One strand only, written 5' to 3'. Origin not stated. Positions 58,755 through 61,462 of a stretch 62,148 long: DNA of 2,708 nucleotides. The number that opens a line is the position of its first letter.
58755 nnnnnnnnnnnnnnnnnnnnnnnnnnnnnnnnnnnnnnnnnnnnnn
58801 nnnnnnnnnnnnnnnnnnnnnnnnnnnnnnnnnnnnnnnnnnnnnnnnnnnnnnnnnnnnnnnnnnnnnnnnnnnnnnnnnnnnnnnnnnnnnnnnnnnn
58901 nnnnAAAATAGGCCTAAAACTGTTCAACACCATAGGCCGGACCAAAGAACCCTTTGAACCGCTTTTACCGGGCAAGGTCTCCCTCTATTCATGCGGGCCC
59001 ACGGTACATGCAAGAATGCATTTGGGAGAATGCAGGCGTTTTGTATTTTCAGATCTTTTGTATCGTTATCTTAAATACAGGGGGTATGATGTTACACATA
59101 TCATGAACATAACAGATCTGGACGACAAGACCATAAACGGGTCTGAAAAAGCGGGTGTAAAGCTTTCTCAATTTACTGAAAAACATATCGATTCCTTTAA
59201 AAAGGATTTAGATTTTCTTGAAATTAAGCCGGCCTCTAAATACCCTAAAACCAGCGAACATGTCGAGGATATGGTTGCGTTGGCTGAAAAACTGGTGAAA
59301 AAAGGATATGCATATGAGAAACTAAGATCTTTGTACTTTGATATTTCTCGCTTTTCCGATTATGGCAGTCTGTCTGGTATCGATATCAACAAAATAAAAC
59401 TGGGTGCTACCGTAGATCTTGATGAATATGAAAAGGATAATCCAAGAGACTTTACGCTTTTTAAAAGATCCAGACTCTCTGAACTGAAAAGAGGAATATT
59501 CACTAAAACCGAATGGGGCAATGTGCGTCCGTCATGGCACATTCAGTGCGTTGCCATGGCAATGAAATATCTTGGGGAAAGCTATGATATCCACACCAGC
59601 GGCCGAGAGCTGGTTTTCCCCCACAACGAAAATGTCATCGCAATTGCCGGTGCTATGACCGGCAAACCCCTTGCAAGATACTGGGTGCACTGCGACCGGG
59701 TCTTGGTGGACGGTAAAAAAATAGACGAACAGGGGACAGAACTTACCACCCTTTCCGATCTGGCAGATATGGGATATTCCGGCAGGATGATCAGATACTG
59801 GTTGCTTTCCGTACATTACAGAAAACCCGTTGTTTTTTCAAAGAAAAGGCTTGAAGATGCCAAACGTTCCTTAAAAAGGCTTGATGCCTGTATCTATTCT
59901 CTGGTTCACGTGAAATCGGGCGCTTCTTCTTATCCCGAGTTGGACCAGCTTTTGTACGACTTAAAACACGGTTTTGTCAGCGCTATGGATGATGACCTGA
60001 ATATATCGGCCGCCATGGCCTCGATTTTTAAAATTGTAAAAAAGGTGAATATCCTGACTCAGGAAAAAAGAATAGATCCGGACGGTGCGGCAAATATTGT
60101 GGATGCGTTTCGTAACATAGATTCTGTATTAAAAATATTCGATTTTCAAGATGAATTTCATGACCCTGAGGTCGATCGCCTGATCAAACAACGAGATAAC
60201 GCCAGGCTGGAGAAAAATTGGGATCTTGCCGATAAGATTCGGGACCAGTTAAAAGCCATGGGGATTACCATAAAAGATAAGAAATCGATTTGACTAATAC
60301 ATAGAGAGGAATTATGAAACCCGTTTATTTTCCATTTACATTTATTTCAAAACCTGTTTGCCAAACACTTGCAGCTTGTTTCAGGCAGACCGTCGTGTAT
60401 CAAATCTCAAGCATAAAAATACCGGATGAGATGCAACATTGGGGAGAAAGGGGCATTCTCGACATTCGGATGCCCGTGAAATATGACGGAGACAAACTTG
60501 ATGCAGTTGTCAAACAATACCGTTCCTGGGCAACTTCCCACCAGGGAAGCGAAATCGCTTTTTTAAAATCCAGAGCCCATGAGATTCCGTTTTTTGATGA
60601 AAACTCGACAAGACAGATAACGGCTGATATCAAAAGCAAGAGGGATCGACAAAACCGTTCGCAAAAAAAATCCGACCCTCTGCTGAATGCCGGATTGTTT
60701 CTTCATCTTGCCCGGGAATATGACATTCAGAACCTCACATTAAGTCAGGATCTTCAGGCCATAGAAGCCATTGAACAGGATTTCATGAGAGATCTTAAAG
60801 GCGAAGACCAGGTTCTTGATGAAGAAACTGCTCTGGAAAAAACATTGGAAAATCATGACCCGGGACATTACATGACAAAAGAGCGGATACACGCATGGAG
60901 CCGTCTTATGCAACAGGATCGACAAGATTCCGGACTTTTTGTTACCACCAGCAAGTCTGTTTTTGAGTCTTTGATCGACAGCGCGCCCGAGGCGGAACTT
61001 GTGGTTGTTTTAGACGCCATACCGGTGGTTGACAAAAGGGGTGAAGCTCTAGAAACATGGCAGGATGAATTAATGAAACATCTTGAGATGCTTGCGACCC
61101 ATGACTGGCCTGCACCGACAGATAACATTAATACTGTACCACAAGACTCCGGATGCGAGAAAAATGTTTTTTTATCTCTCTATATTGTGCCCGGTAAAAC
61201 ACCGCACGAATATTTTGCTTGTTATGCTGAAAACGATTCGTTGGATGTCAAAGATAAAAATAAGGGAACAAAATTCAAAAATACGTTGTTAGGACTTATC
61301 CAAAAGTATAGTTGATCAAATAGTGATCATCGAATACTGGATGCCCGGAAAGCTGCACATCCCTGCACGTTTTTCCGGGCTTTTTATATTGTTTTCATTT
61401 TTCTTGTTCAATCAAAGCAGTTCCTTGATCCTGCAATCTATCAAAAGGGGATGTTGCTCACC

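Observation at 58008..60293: Cysteine synthase fused to a CysRS-like domain that has lost the HIGH and KMSKS signatures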

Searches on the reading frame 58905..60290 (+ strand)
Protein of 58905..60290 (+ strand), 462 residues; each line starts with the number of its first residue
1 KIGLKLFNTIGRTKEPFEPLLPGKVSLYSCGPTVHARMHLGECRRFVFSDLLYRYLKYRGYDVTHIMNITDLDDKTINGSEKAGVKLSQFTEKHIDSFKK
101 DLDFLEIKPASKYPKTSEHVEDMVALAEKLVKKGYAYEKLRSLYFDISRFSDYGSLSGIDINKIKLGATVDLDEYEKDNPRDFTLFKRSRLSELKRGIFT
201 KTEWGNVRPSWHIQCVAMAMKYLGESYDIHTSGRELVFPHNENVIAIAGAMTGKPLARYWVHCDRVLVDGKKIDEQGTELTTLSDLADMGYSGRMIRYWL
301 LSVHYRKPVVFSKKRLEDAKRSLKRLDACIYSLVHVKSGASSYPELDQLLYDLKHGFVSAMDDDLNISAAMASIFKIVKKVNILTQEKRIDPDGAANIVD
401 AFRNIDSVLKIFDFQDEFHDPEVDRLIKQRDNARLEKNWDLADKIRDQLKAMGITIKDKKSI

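Call 6: search_solved_structures(query=window:58905-60290:+, max_evalue=1e-20, show_alignments=4)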
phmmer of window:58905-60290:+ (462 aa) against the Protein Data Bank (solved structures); distinct sequences matched with E-value up to 1e-20: 8.
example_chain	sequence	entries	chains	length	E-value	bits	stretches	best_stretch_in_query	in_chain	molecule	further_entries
8qhp_A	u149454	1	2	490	2.9e-99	336.2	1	3-460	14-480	Cysteine--tRNA ligase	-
3tqo_A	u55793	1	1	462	2.7e-81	276.9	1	3-459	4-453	Cysteinyl-tRNA synthetase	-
1li5_A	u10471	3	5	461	1.9e-78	267.6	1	4-458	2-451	CYSTEINYL-TRNA SYNTHETASE | Cysteine--tRNA ligase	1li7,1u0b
6ujd_A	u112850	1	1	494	2.5e-67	230.9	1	3-460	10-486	Cysteine--tRNA ligase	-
3sp1_A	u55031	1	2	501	1.9e-52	181.9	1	4-460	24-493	Cysteinyl-tRNA synthetase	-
9yru_A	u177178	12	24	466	3.6e-40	141.4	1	6-300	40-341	Cysteine--tRNA ligase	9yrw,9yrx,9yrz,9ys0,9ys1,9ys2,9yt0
8hfm_A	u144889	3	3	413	3.2e-38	135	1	4-326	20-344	L-cysteine:1D-myo-inositol 2-amino-2-deoxy-alpha-D-glucopyranoside ligase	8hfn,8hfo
3c8z_A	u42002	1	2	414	3.2e-38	135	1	4-326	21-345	Cysteinyl-tRNA synthetase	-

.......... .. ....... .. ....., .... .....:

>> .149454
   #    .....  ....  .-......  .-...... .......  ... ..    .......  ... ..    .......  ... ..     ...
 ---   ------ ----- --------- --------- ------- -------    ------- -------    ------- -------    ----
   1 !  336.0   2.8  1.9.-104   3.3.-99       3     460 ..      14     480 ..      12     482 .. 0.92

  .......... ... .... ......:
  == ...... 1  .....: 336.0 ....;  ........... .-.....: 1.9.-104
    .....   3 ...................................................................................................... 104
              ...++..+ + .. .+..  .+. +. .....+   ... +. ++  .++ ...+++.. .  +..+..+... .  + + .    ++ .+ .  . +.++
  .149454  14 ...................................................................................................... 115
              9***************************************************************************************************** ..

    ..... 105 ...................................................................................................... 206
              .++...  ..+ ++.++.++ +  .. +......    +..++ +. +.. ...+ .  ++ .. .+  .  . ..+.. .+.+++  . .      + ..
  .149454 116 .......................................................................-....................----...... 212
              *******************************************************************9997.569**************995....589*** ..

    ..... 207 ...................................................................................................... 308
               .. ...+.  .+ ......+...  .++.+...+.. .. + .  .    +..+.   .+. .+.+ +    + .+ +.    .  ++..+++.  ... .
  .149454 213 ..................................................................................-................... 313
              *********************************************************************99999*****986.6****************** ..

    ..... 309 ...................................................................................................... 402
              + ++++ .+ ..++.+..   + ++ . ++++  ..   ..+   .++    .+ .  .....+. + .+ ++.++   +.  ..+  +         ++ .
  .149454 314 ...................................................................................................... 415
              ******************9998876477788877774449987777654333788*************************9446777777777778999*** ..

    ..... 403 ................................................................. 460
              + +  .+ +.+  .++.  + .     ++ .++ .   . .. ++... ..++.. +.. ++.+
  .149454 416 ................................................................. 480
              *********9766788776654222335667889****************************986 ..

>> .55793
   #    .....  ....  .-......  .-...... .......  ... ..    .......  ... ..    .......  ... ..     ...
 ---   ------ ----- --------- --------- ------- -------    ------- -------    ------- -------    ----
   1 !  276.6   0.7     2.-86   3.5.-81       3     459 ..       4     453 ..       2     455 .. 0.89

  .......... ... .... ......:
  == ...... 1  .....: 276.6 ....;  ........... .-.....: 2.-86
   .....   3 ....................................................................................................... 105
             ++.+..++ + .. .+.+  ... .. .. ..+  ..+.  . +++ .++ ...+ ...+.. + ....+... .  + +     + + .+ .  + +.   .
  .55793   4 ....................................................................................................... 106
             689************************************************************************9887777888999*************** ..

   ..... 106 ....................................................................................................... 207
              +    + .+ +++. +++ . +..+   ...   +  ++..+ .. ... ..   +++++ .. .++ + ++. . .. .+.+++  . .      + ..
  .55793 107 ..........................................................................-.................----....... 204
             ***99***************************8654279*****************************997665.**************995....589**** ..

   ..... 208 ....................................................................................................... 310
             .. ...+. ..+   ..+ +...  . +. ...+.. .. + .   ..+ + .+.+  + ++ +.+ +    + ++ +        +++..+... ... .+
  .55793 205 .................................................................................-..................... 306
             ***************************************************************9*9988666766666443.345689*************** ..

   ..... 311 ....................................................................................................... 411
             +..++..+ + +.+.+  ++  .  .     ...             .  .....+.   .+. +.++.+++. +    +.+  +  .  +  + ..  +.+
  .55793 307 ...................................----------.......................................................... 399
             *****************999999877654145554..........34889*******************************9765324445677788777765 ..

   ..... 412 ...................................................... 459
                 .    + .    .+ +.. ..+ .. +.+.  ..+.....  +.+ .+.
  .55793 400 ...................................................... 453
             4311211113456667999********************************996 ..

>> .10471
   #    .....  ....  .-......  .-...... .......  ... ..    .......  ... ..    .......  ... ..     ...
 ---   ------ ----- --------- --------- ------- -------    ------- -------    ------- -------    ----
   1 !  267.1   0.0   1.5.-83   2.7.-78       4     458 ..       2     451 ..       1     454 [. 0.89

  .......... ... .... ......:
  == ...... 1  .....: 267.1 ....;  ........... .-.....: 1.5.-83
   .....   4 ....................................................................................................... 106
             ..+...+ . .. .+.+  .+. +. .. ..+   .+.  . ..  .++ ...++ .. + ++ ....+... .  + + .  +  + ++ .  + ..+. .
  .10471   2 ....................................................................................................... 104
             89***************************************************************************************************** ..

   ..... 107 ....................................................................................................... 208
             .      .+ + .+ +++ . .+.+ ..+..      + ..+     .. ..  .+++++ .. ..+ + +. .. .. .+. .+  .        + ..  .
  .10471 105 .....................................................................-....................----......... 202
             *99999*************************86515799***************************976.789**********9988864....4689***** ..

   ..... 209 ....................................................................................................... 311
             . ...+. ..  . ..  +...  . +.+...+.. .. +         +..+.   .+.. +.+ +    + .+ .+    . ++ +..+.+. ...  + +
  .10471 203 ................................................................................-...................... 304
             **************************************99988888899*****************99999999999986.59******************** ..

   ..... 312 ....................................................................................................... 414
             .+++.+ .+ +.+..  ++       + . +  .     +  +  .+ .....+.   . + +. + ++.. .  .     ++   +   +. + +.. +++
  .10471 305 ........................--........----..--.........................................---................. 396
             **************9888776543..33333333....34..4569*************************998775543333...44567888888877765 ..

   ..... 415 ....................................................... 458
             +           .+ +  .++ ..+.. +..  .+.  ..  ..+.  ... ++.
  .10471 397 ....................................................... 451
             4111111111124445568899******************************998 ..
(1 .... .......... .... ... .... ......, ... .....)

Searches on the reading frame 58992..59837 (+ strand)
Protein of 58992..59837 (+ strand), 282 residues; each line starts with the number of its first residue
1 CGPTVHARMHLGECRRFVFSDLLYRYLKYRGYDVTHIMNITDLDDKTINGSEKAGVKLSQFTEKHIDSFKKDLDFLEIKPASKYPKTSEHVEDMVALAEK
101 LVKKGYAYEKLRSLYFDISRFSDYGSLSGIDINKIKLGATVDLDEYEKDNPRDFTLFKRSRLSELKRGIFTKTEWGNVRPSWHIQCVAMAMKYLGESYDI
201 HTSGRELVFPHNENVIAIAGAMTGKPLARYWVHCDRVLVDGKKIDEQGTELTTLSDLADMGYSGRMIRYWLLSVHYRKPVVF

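Call 77: search_solved_structures(query=window:58992-59837:+, max_evalue=1e-10, show_alignments=0)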
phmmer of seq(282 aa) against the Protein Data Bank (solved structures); distinct sequences matched with E-value up to 1e-10: 8.
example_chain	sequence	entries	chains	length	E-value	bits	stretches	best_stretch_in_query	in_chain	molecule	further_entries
8qhp_A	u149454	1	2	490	6.5e-71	242.3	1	1-280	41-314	Cysteine--tRNA ligase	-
3tqo_A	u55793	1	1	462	1.7e-53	185.2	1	1-280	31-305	Cysteinyl-tRNA synthetase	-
1li5_A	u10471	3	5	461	2.2e-53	184.8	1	1-279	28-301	CYSTEINYL-TRNA SYNTHETASE | Cysteine--tRNA ligase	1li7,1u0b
6ujd_A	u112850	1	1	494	6.3e-46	160.3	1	1-278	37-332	Cysteine--tRNA ligase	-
3sp1_A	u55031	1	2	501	3.8e-40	141.4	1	1-280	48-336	Cysteinyl-tRNA synthetase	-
9yru_A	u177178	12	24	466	1.9e-36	129.2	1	1-269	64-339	Cysteine--tRNA ligase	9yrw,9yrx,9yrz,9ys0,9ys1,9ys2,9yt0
8hfm_A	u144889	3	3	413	9.8e-33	117.1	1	1-278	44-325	L-cysteine:1D-myo-inositol 2-amino-2-deoxy-alpha-D-glucopyranoside ligase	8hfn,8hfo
3c8z_A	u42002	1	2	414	9.9e-33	117.1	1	1-278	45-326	Cysteinyl-tRNA synthetase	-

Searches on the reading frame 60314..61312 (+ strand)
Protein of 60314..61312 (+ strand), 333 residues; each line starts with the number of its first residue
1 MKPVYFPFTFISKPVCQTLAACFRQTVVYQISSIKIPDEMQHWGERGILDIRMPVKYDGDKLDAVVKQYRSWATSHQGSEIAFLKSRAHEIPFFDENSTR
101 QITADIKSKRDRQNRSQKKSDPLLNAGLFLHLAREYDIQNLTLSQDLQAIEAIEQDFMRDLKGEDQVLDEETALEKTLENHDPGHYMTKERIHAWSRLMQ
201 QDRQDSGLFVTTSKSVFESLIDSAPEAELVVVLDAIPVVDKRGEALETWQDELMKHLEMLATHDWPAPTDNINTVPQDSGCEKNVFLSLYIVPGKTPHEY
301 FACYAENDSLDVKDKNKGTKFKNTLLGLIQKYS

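Call 60: search_protein_families(library=pfam, proteins=[window:60314-61312:+], max_evalue=0.001)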
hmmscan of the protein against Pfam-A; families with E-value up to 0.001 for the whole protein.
window:60314-61312:+ (333 aa): 0 families

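Call 74: search_protein_families(library=ncbifam, proteins=[window:60314-61312:+], max_evalue=0.1)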
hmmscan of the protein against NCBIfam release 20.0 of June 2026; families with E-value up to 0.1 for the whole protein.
window:60314-61312:+ (333 aa): 1 family
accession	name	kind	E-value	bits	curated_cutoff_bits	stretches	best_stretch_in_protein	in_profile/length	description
TIGR00072.1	hydrog_prot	superfamily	0.0037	17.3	47.45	1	194-267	19-93/145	hydrogenase maturation protease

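Call 75: search_solved_structures(query=window:60314-61312:+, max_evalue=1)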
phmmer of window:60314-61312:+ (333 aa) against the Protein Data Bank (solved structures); distinct sequences matched with E-value up to 1: 0.
